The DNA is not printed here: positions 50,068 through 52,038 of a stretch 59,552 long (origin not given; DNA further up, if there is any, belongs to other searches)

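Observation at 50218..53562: Tandem secreted phosphodiesterases, each fused to its own C-terminal outer-membrane-barrel-like module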

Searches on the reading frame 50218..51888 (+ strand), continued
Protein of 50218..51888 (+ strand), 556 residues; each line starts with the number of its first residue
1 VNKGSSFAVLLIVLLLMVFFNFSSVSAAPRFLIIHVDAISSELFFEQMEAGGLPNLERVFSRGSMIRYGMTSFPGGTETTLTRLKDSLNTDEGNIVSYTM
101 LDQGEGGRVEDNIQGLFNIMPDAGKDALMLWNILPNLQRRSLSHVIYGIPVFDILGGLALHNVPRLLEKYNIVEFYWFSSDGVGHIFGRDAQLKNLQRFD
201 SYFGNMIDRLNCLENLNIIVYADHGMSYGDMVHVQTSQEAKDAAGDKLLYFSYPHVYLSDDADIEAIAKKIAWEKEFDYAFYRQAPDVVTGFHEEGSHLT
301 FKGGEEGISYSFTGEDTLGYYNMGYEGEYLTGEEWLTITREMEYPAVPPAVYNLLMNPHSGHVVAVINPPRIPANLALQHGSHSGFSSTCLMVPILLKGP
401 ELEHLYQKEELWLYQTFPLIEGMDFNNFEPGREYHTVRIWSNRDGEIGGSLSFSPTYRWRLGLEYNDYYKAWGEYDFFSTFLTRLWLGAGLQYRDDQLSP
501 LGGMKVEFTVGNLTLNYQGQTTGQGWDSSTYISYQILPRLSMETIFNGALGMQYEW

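Call 21: fold_search(model_id=the predicted structure, library=pdb)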
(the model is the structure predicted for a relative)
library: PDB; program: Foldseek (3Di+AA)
matches with E <= 10: 1081; with E <= 0.001: 163
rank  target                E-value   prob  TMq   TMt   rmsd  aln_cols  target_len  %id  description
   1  6wev_AbA              8.7e-10  1.00  0.43  0.30   7.6       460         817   14  Crystal structures of human E-NPP 1: bound to N-{[1-(6,7-dimethoxy-5,8-dihydroquinazolin-4-yl)piperidin-4-yl]methyl} (released 2020-09-09)
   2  5egh_B                1.0e-09  1.00  0.42  0.58   9.1       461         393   13  Structure of ENPP6, a choline-specific glycerophosphodiester-phosphodiesterase in complex with phosphocholine (released 2016-03-09)
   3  6wet_BaB              1.4e-09  1.00  0.43  0.31  24.0       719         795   12  Crystal structures of human E-NPP 1: apo (released 2020-09-09)
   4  6weu_AbA              1.6e-09  1.00  0.42  0.29   7.9       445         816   15  Crystal structures of human E-NPP 1: bound to adenosine-5'-thio-monophosphate (released 2020-09-09)
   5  6weu_BbB              1.6e-09  1.00  0.42  0.30  23.9       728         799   11  Crystal structures of human E-NPP 1: bound to adenosine-5'-thio-monophosphate (released 2020-09-09)
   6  5ege_A                1.7e-09  1.00  0.44  0.60   7.3       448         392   14  Structure of ENPP6, a choline-specific glycerophosphodiester-phosphodiesterase (released 2016-03-09)
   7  6wew_BaB              1.8e-09  1.00  0.42  0.30  24.0       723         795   12  Crystal structures of human E-NPP 1: bound to N-{4-[(7-methoxyquinolin-4-yl)oxy]phenyl}sulfuric diamide (released 2020-09-09)
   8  6wet_AaA              2.2e-09  1.00  0.41  0.29   8.2       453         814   14  Crystal structures of human E-NPP 1: apo (released 2020-09-09)
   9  7mw8_B                2.2e-09  1.00  0.37  0.52   9.4       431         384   15  Crystal Structure Analysis of Xac Nucleotide Pyrophosphatase/Phosphodiesterase (released 2022-05-18)
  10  6c01_A                2.6e-09  1.00  0.44  0.31   6.7       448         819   13  Human ectonucleotide pyrophosphatase / phosphodiesterase 3 (ENPP3, NPP3, CD203c) (released 2018-05-02)
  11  7n1s_B                3.0e-09  1.00  0.37  0.52   9.8       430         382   14  Crystal Structure Analysis of Xac Nucleotide Pyrophosphatase/Phosphodiesterase (released 2022-06-01)
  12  6wev_BbB              3.1e-09  1.00  0.43  0.31  24.3       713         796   11  Crystal structures of human E-NPP 1: bound to N-{[1-(6,7-dimethoxy-5,8-dihydroquinazolin-4-yl)piperidin-4-yl]methyl} (released 2020-09-09)
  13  7n1s_A                3.3e-09  1.00  0.40  0.56   9.8       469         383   14  Crystal Structure Analysis of Xac Nucleotide Pyrophosphatase/Phosphodiesterase (released 2022-06-01)
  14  9nir_A                4.4e-09  1.00  0.44  0.31   8.2       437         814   13  Human Ectonucleotide pyrophosphatase/phosphodiesterase family member 3 (ENPP3) inhibitor complex (released 2026-01-07)
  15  4zg7_A                4.4e-09  1.00  0.43  0.32   9.6       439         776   13  Structural basis for inhibition of human autotaxin by four novel compounds (released 2015-10-14)
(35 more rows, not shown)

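Call 39: search_solved_structures(query=A1, max_evalue=1, show_alignments=2)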
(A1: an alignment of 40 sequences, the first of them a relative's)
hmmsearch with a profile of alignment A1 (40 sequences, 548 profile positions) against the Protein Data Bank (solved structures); distinct sequences matched with E-value up to 1: 57.
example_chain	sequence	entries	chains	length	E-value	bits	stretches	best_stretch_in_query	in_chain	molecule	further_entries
4lqy_A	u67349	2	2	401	3.7e-09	38.6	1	34-229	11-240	Bis(5'-adenosyl)-triphosphatase ENPP4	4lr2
5ven_A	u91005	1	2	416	3.2e-05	25.6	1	165-218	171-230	Ectonucleotide pyrophosphatase/phosphodiesterase family member 5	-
5veo_A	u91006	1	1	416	3.3e-05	25.6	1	165-218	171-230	Ectonucleotide pyrophosphatase/phosphodiesterase family member 5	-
2zkt_A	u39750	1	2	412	8.7e-05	24.2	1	153-213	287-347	2,3-bisphosphoglycerate-independent phosphoglycerate mutase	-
5tcd_A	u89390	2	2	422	0.00013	23.6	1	160-217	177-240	Ectonucleotide pyrophosphatase/phosphodiesterase family member 7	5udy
5gz4_A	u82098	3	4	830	0.00019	23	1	170-216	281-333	Snake venom phosphodiesterase (PDE) | Venom phosphodiesterase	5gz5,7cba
5ege_A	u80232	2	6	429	0.0002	23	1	169-216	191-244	Ectonucleotide pyrophosphatase/phosphodiesterase family member 6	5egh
5vem_A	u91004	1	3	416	0.001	20.6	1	165-217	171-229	Ectonucleotide pyrophosphatase/phosphodiesterase family member 5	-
2gsn_A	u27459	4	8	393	0.0028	19.2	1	162-216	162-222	phosphodiesterase-nucleotide pyrophosphatase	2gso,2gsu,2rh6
9nir_A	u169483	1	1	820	0.0038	18.8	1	167-216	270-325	Ectonucleotide pyrophosphatase/phosphodiesterase family member 3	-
6c01_A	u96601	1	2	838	0.0039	18.7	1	167-216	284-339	Ectonucleotide pyrophosphatase/phosphodiesterase family member 3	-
3q3q_A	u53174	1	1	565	0.0057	18.2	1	167-214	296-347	Alkaline phosphatase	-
5xwi_A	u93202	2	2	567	0.0057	18.2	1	167-214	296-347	Alkaline phosphatase PhoK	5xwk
7mw8_D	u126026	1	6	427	0.0058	18.1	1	162-216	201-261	Phosphodiesterase-nucleotide pyrophosphatase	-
5ohi_A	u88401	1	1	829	0.0061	18.1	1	36-216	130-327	Ectonucleotide pyrophosphatase/phosphodiesterase family member 2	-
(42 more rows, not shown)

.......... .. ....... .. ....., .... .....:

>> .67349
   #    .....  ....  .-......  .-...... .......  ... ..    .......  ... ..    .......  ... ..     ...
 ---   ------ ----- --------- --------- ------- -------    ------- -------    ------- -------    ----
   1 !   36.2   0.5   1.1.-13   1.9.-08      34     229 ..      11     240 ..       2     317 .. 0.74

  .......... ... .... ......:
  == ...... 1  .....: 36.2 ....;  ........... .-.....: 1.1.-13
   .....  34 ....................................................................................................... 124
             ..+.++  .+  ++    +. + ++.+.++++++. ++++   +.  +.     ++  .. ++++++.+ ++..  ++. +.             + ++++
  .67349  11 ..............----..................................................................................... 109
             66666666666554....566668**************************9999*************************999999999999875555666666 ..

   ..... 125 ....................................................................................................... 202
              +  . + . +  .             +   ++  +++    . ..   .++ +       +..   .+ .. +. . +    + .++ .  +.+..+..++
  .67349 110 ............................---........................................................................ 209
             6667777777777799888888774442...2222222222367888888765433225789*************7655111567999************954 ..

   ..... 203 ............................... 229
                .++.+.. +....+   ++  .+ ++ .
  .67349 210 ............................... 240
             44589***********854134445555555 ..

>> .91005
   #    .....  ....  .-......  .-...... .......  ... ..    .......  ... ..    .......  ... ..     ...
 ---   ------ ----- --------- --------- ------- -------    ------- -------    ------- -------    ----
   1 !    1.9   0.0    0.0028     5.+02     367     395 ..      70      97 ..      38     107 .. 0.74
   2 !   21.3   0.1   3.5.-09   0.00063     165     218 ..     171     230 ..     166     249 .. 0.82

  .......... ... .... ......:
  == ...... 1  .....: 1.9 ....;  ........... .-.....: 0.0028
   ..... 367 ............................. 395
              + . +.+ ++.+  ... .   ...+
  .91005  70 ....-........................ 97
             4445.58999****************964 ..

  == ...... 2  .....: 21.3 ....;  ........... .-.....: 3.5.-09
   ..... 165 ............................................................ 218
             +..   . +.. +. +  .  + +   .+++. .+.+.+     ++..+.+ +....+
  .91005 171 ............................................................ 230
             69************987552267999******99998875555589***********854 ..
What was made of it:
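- On Alkaline-phosphatase superfamily, NPP/PF01663 branch: The motifs align with ENPP4 (call 39).
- Closest known: Nucleotide pyrophosphatase/phosphodiesterases. Same: These are the best structural matches (E ~1e-9) and sequence matches (ENPP4, E 3.7e-9) (calls 21, 39).
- All the closest sequence and structure matches here are hydrolytic ENPPs (calls 21, 39).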

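Call 53: search_protein_families(library=pfam, proteins=[L022:6125-6805:+, L022:6894-7649:+, L022:9767-10303:+, L031:6958-7731:-, L031:9961-11127:+, L054:6520-7374:+, L054:10118-12001:+, L030:7226-7888:+, L030:9696-10676:+, L030:6292-7101:+], max_evalue=0.00001)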
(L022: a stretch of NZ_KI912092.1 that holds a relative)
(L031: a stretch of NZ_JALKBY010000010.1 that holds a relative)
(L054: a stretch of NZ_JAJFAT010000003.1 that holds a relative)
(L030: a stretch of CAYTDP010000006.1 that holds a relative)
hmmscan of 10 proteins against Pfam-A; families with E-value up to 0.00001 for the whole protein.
L022:6125-6805:+ (226 aa): 1 family
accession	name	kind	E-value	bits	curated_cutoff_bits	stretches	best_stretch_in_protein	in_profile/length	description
PF12672.12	DUF3793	-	7.2e-36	124.1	25.1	1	47-220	3-164/167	Protein of unknown function (DUF3793)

L022:6894-7649:+ (251 aa): 1 family
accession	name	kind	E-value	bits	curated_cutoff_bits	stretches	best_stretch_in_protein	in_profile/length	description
PF10670.15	DUF4198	-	2.6e-17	64.1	34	1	24-223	1-208/209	Domain of unknown function (DUF4198)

L022:9767-10303:+ (178 aa): 2 families
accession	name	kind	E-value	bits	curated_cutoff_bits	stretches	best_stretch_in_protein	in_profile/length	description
PF00881.29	Nitroreductase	-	8e-34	117.7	23.5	1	9-157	1-167/167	Nitroreductase family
PF14512.11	TM1586_NiRdase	-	1.7e-19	70.7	27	2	112-176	88-151/215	Putative TM nitroreductase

L031:6958-7731:- (257 aa): 1 family
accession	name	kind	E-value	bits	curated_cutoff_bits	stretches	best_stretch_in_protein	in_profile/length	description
PF07136.16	DUF1385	-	6.6e-19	68.6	22.1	1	51-245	1-225/227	Protein of unknown function (DUF1385)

L031:9961-11127:+ (388 aa): 1 family
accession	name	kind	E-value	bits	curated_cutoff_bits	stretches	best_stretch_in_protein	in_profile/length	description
PF00266.25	Aminotran_5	-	3.4e-77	260.3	21.5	1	9-369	1-369/371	Aminotransferase class-V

L054:6520-7374:+ (284 aa): 1 family
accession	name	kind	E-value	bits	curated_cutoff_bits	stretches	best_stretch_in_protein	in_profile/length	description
PF03180.19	Lipoprotein_9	-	1.5e-100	335.7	27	1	30-265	1-236/236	NlpA lipoprotein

L054:10118-12001:+ (627 aa): 1 family
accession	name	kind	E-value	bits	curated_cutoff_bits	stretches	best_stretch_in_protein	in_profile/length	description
PF00395.25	SLH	-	3.6e-12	46.5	20.8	1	28-71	1-44/44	S-layer homology domain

L030:7226-7888:+ (220 aa): 1 family
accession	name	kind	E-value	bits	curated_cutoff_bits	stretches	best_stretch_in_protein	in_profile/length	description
PF14559.12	TPR_19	-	3.4e-08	34.1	25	1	130-189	6-63/68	Tetratricopeptide repeat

L030:9696-10676:+ (326 aa): 2 families
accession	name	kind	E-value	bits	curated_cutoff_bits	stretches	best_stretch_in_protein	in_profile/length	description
PF02826.25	2-Hacid_dh_C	-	2.6e-55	187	25.1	1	116-289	2-178/178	D-isomer specific 2-hydroxyacid dehydrogenase, NAD binding domain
PF00389.36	2-Hacid_dh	-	1.2e-09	38.4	24.6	1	17-320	8-133/134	D-isomer specific 2-hydroxyacid dehydrogenase, catalytic domain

L030:6292-7101:+ (269 aa): 2 families
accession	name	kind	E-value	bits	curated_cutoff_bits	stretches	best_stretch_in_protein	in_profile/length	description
PF00149.33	Metallophos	-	2.7e-12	47.9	21.5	1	34-108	1-76/191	Calcineurin-like phosphoesterase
PF12850.12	Metallophos_2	-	2.4e-08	34.6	27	1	34-204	1-121/154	Calcineurin-like phosphoesterase superfamily domain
